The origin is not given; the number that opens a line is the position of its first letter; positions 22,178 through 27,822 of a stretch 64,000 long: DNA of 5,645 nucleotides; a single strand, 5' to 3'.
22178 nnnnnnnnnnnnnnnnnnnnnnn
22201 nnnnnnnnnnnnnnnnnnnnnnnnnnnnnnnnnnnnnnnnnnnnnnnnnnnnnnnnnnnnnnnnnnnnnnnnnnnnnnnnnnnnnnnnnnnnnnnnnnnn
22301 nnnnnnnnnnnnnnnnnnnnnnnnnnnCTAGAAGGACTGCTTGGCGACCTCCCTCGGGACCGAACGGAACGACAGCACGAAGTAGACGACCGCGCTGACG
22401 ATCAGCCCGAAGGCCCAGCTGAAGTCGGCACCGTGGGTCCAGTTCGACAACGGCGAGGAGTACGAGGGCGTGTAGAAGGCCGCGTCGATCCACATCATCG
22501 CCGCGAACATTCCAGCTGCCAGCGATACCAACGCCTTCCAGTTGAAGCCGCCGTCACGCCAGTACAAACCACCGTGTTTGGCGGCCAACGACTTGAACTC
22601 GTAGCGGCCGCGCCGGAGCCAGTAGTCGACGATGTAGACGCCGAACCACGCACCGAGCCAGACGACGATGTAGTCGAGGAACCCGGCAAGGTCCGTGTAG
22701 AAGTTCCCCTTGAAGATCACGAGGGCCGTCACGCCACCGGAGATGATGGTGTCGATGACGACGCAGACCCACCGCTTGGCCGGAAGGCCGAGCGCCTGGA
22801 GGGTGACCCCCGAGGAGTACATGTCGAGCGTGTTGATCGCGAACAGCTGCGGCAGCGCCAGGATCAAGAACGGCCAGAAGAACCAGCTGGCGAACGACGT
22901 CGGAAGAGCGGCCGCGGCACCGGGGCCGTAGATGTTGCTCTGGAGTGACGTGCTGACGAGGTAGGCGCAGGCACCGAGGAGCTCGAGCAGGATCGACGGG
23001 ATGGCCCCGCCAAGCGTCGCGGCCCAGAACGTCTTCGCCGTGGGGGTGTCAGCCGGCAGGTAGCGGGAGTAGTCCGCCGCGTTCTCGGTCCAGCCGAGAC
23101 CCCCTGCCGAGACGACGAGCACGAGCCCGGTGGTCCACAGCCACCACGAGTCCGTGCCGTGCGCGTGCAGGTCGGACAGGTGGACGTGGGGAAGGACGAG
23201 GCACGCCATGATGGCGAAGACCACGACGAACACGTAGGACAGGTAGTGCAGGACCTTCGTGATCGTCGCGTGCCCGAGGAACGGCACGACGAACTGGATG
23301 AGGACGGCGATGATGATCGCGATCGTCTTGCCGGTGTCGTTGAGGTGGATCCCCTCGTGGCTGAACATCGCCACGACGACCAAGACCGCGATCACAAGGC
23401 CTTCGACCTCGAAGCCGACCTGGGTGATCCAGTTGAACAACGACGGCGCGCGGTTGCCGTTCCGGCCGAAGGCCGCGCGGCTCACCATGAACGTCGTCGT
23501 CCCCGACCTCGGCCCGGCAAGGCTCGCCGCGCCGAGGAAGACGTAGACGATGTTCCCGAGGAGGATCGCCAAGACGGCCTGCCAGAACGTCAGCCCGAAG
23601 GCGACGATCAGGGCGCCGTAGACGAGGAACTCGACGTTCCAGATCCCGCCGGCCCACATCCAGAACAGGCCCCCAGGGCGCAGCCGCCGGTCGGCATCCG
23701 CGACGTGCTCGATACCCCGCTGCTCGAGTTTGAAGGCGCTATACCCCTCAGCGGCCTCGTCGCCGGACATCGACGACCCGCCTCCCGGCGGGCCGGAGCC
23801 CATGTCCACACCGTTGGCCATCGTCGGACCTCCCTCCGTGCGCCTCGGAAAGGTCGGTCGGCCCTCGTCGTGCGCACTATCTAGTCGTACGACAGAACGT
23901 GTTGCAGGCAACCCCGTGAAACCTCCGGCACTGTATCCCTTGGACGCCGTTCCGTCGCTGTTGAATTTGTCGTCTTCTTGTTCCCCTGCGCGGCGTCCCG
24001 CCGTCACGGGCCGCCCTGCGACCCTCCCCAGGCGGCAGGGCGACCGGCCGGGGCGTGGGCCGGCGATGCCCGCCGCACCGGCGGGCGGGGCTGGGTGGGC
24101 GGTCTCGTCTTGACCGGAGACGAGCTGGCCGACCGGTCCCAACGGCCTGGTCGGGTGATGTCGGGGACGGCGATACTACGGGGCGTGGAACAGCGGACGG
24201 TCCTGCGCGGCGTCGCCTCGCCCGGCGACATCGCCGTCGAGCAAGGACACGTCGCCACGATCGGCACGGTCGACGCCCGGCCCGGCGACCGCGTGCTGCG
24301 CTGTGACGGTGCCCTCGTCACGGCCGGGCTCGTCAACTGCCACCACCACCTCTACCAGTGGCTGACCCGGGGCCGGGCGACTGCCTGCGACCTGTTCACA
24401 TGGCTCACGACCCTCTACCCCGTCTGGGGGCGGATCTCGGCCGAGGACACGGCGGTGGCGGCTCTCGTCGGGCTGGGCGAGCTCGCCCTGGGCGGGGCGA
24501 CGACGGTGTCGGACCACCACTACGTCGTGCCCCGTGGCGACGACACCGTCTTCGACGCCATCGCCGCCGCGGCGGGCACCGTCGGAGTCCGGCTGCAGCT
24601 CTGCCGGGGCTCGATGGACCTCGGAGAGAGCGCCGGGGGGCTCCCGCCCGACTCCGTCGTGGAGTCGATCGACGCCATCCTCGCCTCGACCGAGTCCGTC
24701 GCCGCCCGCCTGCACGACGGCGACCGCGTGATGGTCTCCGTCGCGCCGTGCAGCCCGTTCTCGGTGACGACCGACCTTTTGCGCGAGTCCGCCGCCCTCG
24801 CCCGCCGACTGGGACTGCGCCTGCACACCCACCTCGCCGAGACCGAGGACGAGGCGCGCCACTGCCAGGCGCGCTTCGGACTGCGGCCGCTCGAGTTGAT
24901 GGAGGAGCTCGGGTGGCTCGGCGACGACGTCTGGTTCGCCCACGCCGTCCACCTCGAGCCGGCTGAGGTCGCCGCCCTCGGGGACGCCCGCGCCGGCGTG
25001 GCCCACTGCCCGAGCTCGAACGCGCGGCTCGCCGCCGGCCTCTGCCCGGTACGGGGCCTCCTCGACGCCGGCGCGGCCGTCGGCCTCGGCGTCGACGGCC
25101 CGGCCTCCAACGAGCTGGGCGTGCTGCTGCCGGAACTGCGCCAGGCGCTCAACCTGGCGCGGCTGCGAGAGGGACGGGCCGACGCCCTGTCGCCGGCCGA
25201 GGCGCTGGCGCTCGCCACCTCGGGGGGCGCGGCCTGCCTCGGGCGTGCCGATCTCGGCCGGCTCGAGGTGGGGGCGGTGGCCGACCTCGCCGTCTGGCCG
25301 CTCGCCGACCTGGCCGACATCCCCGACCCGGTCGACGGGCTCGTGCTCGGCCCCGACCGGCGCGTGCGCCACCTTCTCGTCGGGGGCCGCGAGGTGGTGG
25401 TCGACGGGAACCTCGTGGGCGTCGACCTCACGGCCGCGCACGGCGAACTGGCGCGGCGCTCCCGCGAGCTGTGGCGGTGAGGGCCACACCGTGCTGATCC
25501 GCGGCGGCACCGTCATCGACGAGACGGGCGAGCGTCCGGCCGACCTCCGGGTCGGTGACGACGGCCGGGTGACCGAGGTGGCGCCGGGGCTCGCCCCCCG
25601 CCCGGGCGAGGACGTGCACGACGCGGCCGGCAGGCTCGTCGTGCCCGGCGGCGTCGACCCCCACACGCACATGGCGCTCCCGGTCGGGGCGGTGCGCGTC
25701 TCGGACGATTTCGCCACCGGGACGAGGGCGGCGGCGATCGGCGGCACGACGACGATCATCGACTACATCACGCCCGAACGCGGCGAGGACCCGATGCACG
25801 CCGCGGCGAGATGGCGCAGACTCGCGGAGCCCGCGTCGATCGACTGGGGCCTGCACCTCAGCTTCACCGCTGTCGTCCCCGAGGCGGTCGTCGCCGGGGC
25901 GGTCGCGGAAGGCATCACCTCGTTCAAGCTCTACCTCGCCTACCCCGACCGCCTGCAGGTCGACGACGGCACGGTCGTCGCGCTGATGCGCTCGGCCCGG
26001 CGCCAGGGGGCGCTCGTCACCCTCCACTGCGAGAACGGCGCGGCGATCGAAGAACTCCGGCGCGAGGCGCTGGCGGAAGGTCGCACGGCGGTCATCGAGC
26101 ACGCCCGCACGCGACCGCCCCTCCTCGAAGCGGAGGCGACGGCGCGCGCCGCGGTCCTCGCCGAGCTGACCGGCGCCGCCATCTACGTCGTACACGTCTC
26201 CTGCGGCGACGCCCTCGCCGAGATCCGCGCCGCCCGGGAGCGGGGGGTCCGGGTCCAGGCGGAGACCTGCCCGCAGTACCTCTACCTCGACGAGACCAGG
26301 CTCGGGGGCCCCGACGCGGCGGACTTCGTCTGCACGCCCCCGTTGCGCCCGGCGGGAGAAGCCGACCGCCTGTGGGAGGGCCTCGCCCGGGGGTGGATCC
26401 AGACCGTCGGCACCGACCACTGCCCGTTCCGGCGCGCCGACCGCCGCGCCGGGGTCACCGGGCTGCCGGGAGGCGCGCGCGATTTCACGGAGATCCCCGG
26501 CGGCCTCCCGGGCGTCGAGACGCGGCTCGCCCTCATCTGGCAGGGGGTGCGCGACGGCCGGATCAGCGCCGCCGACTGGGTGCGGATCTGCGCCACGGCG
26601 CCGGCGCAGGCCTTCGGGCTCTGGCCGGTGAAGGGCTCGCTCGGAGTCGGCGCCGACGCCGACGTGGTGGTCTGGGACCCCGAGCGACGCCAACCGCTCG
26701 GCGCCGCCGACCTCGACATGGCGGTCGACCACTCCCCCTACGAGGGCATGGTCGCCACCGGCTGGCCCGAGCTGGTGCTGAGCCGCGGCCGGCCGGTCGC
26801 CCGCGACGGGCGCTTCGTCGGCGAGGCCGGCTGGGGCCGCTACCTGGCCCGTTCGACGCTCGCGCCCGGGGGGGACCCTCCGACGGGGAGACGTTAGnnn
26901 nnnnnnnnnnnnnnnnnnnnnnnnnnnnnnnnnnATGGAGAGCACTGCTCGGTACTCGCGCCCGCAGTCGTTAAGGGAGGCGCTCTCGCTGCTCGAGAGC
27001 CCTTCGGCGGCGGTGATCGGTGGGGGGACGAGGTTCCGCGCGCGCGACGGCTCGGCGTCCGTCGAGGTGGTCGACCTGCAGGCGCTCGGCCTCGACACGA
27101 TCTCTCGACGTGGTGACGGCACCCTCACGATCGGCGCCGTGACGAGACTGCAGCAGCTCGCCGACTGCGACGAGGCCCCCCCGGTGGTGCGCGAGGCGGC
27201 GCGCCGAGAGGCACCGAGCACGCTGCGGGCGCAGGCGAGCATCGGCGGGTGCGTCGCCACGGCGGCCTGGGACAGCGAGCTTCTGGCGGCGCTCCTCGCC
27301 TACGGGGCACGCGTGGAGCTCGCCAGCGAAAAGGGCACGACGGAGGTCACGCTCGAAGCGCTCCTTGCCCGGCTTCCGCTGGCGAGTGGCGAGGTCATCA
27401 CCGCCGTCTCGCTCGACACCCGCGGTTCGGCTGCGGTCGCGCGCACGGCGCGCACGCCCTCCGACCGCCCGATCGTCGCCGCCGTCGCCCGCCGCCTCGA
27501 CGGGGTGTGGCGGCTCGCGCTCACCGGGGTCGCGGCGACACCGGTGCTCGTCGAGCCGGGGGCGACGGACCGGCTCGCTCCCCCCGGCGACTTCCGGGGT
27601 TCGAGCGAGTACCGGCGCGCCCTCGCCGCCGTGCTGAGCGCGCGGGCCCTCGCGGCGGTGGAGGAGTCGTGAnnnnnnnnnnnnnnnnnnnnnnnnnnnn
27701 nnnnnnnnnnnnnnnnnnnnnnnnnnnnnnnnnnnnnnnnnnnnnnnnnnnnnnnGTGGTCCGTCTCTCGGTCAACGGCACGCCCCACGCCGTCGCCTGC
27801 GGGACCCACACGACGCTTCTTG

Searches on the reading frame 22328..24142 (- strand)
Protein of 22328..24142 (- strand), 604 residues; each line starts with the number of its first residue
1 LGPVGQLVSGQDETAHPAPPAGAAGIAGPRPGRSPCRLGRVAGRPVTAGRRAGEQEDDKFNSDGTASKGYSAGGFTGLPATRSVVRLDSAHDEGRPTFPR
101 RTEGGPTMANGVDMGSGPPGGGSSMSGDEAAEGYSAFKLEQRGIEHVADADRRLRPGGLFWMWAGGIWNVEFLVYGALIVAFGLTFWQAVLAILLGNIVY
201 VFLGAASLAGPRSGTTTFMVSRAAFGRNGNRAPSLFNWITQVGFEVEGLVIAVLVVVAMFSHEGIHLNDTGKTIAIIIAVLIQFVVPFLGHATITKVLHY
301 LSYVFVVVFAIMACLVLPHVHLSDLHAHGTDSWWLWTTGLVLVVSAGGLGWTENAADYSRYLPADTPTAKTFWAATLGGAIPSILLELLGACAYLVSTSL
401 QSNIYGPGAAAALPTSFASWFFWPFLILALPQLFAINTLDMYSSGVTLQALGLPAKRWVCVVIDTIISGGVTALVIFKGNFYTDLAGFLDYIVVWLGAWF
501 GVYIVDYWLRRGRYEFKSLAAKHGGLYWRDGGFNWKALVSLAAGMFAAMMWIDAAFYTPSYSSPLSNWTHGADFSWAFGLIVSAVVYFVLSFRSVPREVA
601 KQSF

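Call 31: search_protein_families(library=pfam, proteins=[window:22328-24142:-], max_evalue=0.001)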
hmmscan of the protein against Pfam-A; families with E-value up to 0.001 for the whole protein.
window:22328-24142:- (604 aa): 1 family
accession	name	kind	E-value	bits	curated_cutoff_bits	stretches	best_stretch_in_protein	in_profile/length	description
PF02133.21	Transp_cyt_pur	-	5.7e-46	157.7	23.5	1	149-579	4-440/440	Permease for cytosine/purines, uracil, thiamine, allantoin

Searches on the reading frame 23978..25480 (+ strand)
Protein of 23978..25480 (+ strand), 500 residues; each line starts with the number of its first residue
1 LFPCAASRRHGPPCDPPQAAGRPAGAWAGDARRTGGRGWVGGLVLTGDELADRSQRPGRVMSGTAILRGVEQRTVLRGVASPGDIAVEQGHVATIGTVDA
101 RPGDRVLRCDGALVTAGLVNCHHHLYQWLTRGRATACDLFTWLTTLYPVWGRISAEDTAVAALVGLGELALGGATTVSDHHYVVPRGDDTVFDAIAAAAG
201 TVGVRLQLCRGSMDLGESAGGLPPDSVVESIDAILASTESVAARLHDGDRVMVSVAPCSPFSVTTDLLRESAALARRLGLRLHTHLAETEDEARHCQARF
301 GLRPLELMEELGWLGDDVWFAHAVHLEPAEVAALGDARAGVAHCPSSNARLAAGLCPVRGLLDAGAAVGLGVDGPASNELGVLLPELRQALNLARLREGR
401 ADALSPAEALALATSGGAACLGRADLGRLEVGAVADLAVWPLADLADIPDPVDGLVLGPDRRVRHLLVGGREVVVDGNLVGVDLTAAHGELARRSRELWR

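Call 31: search_protein_families(library=pfam, proteins=[window:23978-25480:+], max_evalue=0.001)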
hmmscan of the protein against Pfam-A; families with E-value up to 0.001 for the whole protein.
window:23978-25480:+ (500 aa): 2 families
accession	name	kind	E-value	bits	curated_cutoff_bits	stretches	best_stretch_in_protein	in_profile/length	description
PF01979.26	Amidohydro_1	-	2.1e-58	198.7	25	1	113-472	1-344/345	Amidohydrolase family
PF07969.17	Amidohydro_3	-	4.4e-16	59.8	29.7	1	261-474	259-472/472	Amidohydrolase family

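Call 77: search_protein_families(library=ncbifam, proteins=[window:23978-25480:+], max_evalue=1e-10)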
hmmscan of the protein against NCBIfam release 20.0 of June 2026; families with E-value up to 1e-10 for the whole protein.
window:23978-25480:+ (500 aa): 24 families
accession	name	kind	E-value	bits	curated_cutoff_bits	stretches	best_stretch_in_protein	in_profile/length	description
NF006055.0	PRK08203.1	equivalog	6.9e-159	529.2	532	1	81-498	25-450/455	8-oxoguanine deaminase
NF009059.0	PRK12393.1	equivalog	5.4e-100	335.3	543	1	65-490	14-447/460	amidohydrolase family protein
NF005557.0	PRK07228.1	equivalog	2.2e-66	224.4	522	1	81-487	20-426/445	5'-deoxyadenosine deaminase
NF006549.0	PRK09045.1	equivalog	8.4e-62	209.2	540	1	85-485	32-426/444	TRZ/ATZ family hydrolase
NF006681.0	PRK09229.1-2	equivalog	1.7e-56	191.9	362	1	80-486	19-437/451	formimidoylglutamate deiminase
NF006252.0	PRK08393.1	equivalog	7e-51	173.6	617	1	83-483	21-408/424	N-ethylammeline chlorohydrolase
NF004701.0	PRK06038.1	equivalog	6.6e-50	170.1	609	1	81-440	22-365/432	N-ethylammeline chlorohydrolase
NF005211.0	PRK06687.1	equivalog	4.6e-48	164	703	1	87-442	26-374/419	TRZ/ATZ family protein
TIGR02022.1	hutF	equivalog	7.7e-48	163.3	413.05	1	78-478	14-435/455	formimidoylglutamate deiminase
NF012037.0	PRK15493.1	equivalog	2.9e-40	138.4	779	1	102-439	45-370/435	bifunctional S-methyl-5'-thioadenosine deaminase/S-adenosylhomocysteine deaminase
TIGR02967.1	guan_deamin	equivalog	9e-40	136.9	375.4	1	85-439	9-359/401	guanine deaminase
NF004801.0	PRK06151.1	subfamily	9.4e-40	136.9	416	1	83-495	25-459/491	chlorohydrolase family protein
NF006679.0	PRK09228.1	subfamily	8.4e-38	130.2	351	1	80-439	29-384/433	guanine deaminase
NF006056.0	PRK08204.1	subfamily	4.3e-35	121.3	391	1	80-497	22-439/449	hypothetical protein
NF005540.0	PRK07203.1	equivalog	1.3e-33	116.4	444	1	77-500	16-440/444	putative aminohydrolase SsnA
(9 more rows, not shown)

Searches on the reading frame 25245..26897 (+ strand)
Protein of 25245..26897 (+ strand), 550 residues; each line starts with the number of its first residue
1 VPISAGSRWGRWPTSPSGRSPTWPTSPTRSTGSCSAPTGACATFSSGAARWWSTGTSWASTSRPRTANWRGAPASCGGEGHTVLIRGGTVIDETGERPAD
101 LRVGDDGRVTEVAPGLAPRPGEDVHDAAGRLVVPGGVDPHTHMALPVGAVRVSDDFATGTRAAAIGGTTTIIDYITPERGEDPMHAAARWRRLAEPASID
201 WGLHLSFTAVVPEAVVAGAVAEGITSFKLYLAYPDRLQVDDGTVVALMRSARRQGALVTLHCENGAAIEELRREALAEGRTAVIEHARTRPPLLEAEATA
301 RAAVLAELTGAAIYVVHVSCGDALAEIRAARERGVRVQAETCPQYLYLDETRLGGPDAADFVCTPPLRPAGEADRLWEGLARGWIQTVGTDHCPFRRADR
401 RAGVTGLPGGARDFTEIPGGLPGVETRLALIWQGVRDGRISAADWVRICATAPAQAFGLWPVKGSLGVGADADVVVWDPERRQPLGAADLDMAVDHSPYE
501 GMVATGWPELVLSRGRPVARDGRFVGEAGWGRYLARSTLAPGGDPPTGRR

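Call 32: search_protein_families(library=pfam, proteins=[window:25245-26897:+], max_evalue=0.001)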
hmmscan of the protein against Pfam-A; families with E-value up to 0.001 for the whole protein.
window:25245-26897:+ (550 aa): 2 families
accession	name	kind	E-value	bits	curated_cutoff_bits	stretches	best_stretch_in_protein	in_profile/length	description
PF01979.26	Amidohydro_1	-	6.2e-24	85.3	25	1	131-518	1-345/345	Amidohydrolase family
PF07969.17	Amidohydro_3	-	8.9e-15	55.5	29.7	2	227-518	241-471/472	Amidohydrolase family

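Call 77: search_protein_families(library=ncbifam, proteins=[window:25245-26897:+], max_evalue=1e-10)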
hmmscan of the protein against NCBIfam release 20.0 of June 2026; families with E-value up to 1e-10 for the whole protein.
window:25245-26897:+ (550 aa): 29 families (the best 25 are shown)
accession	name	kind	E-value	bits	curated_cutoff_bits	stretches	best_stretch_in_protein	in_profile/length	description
TIGR02033.1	D-hydantoinase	equivalog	7.1e-142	473.5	393.25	1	83-536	1-454/454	dihydropyrimidinase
NF009941.0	PRK13404.1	subfamily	3.4e-126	421.7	647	1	82-538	5-463/478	dihydropyrimidinase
TIGR03178.1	allantoinase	equivalog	1.2e-73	248.4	357.85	1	83-528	2-434/441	allantoinase AllB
NF004839.0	PRK06189.1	equivalog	2.4e-66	224.2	631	1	83-532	5-443/451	allantoinase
TIGR00857.1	pyrC_multi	subfamily_domain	2.2e-58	198.2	279.05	1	99-521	6-411/412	dihydroorotase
NF058538.1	ergo_util_ErtD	equivalog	8.1e-58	196.3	600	1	88-534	7-444/446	hydantoin-5-propionate amidohydrolase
NF002668.0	PRK02382.1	equivalog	1.3e-57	195.5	452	1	97-534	12-426/436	dihydroorotase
NF058539.1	ergo_uti2_ErtD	equivalog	5.2e-55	187.1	650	1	88-536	8-447/449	hydantoin-5-propionate amidohydrolase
NF006559.0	PRK09060.1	equivalog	4.7e-52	176.8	482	1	82-528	6-431/444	dihydroorotase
NF005751.0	PRK07575.1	equivalog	4.3e-50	170.5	529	1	82-526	4-427/440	dihydroorotase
NF005960.0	PRK08044.1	equivalog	1.1e-47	162.8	688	2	237-502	162-416/453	allantoinase AllB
NF006836.0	PRK09357.1-1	equivalog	1.5e-41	142.5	538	1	82-524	3-429/432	dihydroorotase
NF006837.0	PRK09357.1-2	equivalog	2.3e-39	135.2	575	1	83-517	3-420/428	dihydroorotase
NF006841.0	PRK09357.2-2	equivalog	7.6e-39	133.6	640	1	98-518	18-416/421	dihydroorotase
NF006845.0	PRK09357.2-6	equivalog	1.1e-35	123.1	728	1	250-516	169-422/428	dihydroorotase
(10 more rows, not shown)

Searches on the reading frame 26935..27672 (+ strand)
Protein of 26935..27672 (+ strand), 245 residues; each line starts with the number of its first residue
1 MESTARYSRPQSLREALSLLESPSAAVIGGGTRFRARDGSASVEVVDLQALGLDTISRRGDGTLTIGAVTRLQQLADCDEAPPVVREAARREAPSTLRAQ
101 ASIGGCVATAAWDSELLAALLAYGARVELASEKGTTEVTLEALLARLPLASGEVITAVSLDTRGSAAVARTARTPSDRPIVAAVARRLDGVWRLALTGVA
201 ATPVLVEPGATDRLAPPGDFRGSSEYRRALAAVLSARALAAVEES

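Call 7: search_protein_families(library=pfam, proteins=[window:26935-27672:+], max_evalue=0.01)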
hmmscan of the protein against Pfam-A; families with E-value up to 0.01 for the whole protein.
window:26935-27672:+ (245 aa): 2 families
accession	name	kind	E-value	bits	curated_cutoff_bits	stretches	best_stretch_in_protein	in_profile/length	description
PF00941.27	FAD_binding_5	-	1.4e-26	93.8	27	1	6-160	4-167/170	FAD binding domain in molybdopterin dehydrogenase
PF03450.22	CO_deh_flav_C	-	0.00052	20.6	25.5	1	212-241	72-101/102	CO dehydrogenase flavoprotein C-terminal domain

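Call 8: search_protein_families(library=ncbifam, proteins=[window:26935-27672:+], max_evalue=0.001)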
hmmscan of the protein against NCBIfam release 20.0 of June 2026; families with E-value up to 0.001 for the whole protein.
window:26935-27672:+ (245 aa): 7 families
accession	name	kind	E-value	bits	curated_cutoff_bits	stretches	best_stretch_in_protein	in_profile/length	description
TIGR03312.1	Se_sel_red_FAD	hypoth_equivalog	2e-20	73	241.5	1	6-240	3-248/257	molybdopterin-dependent oxidoreductase FAD-binding subunit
NF041019.1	glyceraldDH_beta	equivalog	1.2e-18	67.3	350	1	6-204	7-222/280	glyceraldehyde dehydrogenase subunit beta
NF043083.1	XdhB_XDHase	equivalog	2.3e-15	56.5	310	1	5-161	5-172/289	xanthine dehydrogenase subunit XdhB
NF007427.0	PRK09971.1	equivalog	4.2e-13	49.2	287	1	4-159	4-170/292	xanthine dehydrogenase FAD-binding subunit XdhB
TIGR02963.1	xanthine_xdhA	equivalog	1.3e-09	37.2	467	1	5-204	193-410/468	xanthine dehydrogenase small subunit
TIGR03199.1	pucC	equivalog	2.6e-09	36.8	306.05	1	10-163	1-159/264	xanthine dehydrogenase subunit C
TIGR03195.1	4hydrxCoA_B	equivalog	9.9e-09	34.7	404.55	1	6-107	6-114/321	4-hydroxybenzoyl-CoA reductase subunit beta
